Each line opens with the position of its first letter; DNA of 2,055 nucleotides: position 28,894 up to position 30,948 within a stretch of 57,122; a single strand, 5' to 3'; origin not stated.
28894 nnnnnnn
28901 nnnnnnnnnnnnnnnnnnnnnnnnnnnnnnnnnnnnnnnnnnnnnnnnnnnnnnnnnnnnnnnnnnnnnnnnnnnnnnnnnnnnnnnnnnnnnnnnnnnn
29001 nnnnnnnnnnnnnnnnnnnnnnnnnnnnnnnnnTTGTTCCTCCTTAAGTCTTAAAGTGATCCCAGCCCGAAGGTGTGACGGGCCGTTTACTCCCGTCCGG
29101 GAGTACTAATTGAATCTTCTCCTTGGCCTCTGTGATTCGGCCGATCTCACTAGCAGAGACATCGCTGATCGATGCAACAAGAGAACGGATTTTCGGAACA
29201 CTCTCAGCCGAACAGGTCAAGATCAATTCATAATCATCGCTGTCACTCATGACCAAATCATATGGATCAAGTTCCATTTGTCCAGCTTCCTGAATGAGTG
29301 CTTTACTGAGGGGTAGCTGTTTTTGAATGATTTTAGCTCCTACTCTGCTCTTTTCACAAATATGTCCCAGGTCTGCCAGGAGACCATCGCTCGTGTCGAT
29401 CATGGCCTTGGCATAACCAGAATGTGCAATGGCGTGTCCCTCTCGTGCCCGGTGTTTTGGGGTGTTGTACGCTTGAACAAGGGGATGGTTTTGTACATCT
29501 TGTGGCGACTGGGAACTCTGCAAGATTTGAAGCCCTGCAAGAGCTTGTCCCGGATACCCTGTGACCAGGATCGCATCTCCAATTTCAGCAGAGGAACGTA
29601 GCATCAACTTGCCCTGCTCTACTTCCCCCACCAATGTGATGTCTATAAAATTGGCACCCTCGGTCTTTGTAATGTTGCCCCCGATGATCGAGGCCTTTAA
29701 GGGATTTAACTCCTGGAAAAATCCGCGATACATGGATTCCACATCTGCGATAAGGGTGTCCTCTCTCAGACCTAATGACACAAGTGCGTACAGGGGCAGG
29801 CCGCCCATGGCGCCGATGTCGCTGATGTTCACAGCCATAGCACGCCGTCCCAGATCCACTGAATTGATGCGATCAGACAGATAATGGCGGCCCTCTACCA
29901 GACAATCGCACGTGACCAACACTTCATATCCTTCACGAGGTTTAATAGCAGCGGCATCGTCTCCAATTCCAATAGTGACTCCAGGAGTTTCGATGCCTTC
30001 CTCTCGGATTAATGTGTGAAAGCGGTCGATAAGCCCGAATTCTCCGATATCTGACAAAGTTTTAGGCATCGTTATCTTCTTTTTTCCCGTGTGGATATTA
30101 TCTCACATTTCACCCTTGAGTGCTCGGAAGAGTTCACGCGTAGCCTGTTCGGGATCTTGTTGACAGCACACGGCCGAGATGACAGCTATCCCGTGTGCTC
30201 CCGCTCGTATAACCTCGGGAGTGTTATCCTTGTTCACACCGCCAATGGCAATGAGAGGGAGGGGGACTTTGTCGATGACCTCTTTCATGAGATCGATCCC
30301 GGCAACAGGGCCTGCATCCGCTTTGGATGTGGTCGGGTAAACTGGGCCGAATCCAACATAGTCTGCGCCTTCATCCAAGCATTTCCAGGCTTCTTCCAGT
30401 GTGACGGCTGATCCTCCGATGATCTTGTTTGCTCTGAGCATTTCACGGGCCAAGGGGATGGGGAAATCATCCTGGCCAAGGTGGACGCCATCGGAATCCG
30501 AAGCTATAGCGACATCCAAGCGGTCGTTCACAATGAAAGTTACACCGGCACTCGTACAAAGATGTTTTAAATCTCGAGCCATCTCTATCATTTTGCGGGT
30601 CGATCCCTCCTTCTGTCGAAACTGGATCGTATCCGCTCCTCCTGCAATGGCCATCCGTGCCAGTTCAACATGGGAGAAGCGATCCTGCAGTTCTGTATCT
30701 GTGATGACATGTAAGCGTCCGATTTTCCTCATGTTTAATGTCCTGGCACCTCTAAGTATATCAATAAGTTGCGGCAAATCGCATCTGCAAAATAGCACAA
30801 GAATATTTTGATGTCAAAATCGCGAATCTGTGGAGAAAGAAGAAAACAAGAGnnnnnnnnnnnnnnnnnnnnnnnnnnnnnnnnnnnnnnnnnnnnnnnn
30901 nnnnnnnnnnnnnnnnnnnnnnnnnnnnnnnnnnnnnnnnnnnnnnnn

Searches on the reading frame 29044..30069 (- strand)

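Call 7: search_protein_families(library=pfam, proteins=[window:29044-30069:-], max_evalue=0.001)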
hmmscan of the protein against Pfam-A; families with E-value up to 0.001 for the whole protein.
window:29044-30069:- (341 aa): 2 families
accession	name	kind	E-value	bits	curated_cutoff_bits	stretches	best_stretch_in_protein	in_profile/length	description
PF00586.29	AIRS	-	2.4e-21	76.7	24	1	36-150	1-112/112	AIR synthase related protein, N-terminal domain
PF02769.27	AIRS_C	-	1.2e-08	35.7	23.1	1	163-317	2-150/156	AIR synthase related protein, C-terminal domain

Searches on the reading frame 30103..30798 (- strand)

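Call 7: search_protein_families(library=pfam, proteins=[window:30103-30798:-], max_evalue=0.001)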
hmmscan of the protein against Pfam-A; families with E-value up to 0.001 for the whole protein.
window:30103-30798:- (231 aa): 1 family
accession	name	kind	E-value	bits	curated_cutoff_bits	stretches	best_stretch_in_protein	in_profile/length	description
PF02581.23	TMP-TENI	-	2.3e-62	210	27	1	29-210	1-180/180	Thiamine monophosphate synthase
